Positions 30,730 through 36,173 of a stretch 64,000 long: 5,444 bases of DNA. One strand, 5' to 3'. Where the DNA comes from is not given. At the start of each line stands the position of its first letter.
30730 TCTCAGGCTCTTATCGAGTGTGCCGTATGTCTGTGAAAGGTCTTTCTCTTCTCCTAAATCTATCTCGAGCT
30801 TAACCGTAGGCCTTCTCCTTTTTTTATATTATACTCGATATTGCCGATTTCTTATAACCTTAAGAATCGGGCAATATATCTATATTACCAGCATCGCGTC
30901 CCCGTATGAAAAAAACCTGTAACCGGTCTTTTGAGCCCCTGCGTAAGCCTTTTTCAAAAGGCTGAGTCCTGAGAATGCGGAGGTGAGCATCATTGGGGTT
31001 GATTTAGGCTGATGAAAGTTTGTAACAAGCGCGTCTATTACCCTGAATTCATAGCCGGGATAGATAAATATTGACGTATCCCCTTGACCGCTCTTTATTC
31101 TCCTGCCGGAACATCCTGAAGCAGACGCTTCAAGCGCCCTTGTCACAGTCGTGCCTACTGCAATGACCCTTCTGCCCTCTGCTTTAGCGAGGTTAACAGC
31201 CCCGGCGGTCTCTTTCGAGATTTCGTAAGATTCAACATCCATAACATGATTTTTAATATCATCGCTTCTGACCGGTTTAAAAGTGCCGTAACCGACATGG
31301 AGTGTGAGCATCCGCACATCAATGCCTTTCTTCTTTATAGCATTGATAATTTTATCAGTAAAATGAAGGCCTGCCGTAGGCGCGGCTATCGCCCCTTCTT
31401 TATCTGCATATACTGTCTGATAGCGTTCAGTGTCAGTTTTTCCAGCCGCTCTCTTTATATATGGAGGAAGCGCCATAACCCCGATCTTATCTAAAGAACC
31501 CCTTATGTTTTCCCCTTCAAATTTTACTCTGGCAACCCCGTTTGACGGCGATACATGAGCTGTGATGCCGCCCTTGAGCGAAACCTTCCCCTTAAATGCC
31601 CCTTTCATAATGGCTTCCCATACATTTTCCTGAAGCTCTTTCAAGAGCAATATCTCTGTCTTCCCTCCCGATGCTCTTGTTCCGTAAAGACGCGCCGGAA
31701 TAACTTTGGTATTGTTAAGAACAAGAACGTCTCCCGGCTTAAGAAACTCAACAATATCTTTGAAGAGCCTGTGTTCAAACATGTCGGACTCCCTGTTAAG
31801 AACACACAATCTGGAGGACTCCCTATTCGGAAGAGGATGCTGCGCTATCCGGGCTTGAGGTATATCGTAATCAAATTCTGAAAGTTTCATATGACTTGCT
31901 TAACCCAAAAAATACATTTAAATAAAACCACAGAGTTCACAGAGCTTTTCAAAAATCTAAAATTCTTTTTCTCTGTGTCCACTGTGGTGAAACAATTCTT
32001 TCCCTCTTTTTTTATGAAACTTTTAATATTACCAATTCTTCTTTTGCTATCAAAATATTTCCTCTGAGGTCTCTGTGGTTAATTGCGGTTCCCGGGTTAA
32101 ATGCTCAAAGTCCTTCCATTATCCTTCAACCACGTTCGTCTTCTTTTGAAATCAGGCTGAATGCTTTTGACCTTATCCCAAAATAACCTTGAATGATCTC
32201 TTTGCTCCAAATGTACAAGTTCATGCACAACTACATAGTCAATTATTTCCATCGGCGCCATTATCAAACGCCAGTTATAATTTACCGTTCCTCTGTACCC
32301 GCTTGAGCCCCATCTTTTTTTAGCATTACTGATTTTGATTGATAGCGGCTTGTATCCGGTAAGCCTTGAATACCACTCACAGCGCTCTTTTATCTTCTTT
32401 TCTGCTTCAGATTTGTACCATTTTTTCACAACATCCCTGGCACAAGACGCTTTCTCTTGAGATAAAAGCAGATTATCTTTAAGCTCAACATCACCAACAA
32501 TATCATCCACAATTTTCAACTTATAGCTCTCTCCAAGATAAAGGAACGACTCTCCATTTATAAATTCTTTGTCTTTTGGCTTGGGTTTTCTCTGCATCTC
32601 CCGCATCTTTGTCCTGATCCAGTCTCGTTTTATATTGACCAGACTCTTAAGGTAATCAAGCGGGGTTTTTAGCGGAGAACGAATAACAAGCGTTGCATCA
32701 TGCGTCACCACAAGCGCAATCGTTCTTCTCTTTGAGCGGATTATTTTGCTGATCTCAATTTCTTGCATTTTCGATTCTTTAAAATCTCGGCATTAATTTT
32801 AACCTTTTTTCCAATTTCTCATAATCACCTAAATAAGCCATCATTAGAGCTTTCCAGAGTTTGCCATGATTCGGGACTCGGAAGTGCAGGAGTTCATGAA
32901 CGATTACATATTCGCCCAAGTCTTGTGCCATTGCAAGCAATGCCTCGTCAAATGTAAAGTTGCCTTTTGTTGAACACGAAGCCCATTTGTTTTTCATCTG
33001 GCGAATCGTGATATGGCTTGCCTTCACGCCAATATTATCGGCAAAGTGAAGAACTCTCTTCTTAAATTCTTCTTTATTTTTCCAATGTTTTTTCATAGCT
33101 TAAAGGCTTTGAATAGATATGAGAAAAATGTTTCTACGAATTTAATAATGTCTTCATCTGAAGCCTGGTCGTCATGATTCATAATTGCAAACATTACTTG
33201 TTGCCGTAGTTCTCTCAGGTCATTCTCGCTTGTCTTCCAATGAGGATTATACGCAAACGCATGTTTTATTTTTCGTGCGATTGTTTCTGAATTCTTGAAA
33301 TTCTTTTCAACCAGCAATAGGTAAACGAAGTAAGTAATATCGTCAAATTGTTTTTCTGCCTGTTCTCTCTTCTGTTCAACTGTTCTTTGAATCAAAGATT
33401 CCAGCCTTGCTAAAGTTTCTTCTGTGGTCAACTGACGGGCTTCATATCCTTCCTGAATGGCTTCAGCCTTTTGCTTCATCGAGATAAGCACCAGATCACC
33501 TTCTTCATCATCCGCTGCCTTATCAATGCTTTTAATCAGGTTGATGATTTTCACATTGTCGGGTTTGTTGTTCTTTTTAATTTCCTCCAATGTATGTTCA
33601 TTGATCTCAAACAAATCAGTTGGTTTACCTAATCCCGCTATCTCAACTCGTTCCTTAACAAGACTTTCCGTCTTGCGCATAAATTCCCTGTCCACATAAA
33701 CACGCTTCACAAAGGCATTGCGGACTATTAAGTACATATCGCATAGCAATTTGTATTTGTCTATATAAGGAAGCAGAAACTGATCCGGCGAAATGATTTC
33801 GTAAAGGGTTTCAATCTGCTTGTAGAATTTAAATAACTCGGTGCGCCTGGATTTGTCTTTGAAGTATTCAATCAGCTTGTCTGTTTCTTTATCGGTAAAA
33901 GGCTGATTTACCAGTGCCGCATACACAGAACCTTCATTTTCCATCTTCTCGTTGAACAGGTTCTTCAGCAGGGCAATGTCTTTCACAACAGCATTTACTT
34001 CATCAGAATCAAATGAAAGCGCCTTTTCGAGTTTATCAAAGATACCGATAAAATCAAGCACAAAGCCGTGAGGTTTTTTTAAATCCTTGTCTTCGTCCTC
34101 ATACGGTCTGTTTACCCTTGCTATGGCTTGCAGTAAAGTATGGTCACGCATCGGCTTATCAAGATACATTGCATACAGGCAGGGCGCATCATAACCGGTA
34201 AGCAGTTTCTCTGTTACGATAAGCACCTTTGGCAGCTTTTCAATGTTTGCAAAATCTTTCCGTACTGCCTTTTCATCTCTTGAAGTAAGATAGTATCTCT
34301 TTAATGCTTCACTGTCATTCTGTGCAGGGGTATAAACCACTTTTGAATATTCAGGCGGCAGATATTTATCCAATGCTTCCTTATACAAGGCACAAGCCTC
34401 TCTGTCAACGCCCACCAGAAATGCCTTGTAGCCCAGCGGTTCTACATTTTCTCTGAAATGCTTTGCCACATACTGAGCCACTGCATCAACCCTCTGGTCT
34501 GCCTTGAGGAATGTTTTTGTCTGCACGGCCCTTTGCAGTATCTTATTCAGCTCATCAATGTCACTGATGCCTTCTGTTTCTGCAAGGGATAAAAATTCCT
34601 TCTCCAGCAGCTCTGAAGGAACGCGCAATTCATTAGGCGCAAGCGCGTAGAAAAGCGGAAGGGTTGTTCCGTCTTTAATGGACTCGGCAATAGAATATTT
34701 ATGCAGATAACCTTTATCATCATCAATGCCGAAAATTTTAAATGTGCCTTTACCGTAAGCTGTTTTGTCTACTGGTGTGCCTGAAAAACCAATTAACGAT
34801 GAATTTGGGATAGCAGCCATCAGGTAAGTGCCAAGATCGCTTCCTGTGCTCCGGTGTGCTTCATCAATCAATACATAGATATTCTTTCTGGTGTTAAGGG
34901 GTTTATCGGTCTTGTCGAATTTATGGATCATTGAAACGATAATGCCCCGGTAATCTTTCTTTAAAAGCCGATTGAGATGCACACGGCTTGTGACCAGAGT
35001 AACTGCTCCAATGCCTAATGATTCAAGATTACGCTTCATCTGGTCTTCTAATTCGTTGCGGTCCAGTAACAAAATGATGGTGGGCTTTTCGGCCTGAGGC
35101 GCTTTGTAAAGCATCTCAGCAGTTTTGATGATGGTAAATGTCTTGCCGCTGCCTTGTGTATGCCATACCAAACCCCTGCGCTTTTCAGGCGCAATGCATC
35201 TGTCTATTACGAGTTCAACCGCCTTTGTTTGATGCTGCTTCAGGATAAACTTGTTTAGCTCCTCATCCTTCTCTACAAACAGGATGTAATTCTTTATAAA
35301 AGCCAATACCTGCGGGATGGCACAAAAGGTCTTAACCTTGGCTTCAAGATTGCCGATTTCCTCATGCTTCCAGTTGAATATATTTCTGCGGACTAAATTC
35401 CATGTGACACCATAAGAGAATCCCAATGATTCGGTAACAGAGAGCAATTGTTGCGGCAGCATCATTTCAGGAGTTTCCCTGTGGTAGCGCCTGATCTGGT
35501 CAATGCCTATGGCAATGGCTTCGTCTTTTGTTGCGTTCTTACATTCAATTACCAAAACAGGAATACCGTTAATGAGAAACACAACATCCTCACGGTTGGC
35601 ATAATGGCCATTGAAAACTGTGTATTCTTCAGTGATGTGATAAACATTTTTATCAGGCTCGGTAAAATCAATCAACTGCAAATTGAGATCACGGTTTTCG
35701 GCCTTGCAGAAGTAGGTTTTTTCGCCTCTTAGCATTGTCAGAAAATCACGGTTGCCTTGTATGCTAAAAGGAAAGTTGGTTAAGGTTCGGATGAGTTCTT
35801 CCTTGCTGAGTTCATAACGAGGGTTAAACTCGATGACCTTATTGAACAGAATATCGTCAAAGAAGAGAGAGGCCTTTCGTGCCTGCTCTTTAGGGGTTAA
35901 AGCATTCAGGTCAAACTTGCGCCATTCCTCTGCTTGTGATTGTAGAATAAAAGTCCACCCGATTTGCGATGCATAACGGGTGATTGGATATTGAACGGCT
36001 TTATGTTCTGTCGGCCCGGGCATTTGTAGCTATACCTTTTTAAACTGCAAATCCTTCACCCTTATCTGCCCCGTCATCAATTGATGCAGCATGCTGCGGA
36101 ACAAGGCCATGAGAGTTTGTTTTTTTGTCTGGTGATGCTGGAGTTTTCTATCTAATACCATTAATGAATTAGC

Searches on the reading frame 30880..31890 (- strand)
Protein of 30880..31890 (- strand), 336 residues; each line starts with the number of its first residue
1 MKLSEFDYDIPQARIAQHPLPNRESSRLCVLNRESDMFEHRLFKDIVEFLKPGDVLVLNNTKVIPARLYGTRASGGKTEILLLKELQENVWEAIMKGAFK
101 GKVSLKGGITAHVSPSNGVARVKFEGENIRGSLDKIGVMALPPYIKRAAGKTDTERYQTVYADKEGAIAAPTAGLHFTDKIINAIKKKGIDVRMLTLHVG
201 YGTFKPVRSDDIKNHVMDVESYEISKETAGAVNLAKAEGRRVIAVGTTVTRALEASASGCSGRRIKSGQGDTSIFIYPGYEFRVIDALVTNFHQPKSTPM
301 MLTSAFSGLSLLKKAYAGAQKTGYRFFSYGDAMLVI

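Call 86: search_protein_families(library=pfam, proteins=[window:30880-31890:-], max_evalue=0.001)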
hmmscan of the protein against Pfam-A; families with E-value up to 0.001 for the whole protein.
window:30880-31890:- (336 aa): 1 family
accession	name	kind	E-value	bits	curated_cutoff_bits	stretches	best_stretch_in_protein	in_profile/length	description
PF02547.20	Queuosine_synth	-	6.2e-123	410.5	25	1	3-335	1-322/322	Queuosine biosynthesis protein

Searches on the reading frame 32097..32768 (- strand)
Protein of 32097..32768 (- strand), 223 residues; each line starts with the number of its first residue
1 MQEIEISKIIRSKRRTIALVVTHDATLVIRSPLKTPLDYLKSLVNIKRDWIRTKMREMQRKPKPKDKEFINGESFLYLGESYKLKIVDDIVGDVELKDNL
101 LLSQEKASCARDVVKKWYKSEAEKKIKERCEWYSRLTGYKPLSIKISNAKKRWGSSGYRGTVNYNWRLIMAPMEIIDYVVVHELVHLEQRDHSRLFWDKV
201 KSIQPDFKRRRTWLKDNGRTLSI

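Call 86: search_protein_families(library=pfam, proteins=[window:32097-32768:-], max_evalue=0.001)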
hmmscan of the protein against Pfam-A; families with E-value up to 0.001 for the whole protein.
window:32097-32768:- (223 aa): 2 families
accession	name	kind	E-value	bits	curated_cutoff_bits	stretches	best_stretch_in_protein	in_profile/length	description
PF01863.23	YgjP-like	-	3.5e-56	190.9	26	1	15-216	1-206/207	YgjP-like, metallopeptidase domain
PF08325.16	WLM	-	0.00076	20.1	26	0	172-208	79-115/190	WLM domain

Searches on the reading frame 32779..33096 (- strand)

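Call 86: search_protein_families(library=pfam, proteins=[window:32779-33096:-], max_evalue=0.001)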
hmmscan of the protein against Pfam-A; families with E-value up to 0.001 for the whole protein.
window:32779-33096:- (105 aa): 1 family
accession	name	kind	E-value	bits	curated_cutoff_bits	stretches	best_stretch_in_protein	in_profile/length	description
PF01863.23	YgjP-like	-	6.1e-26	92.2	26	1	8-100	113-205/207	YgjP-like, metallopeptidase domain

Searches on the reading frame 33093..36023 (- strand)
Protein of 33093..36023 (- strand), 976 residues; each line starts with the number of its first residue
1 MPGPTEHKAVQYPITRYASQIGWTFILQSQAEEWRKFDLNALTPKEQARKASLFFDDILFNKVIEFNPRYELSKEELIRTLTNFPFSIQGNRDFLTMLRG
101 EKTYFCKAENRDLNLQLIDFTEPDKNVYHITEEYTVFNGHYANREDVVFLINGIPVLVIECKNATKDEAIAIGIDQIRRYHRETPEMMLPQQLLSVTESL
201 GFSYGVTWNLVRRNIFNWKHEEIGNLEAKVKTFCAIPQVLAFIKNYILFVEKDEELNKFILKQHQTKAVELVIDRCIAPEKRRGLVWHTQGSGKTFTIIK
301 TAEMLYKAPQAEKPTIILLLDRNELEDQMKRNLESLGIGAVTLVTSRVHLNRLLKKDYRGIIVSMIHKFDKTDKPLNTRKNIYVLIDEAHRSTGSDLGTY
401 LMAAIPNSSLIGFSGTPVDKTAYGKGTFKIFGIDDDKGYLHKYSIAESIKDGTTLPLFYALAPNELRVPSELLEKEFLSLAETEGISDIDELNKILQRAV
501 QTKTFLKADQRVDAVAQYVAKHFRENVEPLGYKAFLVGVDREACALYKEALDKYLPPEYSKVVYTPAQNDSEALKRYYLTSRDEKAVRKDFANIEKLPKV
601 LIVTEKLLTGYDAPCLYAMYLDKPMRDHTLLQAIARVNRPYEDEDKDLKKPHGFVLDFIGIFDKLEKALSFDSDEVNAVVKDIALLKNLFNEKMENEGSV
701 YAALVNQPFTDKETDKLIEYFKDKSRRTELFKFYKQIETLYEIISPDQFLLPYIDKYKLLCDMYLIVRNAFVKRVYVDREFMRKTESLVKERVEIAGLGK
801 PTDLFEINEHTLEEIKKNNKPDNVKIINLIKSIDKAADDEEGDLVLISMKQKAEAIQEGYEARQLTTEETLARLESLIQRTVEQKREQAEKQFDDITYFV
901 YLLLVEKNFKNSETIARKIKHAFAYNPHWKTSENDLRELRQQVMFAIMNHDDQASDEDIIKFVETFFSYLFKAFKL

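Call 86: search_protein_families(library=pfam, proteins=[window:33093-36023:-], max_evalue=0.001)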
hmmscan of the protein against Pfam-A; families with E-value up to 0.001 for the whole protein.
window:33093-36023:- (976 aa): 5 families
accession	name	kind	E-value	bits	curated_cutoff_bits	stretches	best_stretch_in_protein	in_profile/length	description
PF18766.7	SWI2_SNF2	-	3.3e-55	187.6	26.7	1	264-483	1-214/221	SWI2/SNF2 ATPase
PF04851.21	ResIII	-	9.7e-23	81.3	22.5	1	260-418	3-163/164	Type III restriction enzyme, res subunit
PF04313.20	HSDR_N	-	1.8e-21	77.4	25.1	1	5-185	3-166/198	Type I restriction enzyme R protein N terminus (HSDR_N)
PF22679.2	T1R_D3-like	-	3.2e-16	60.6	27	1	559-658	69-156/158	Type I restriction enzyme subunit R domain 3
PF00270.35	DEAD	-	6.9e-07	29.6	26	1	265-418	4-161/167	DEAD/DEAH box helicase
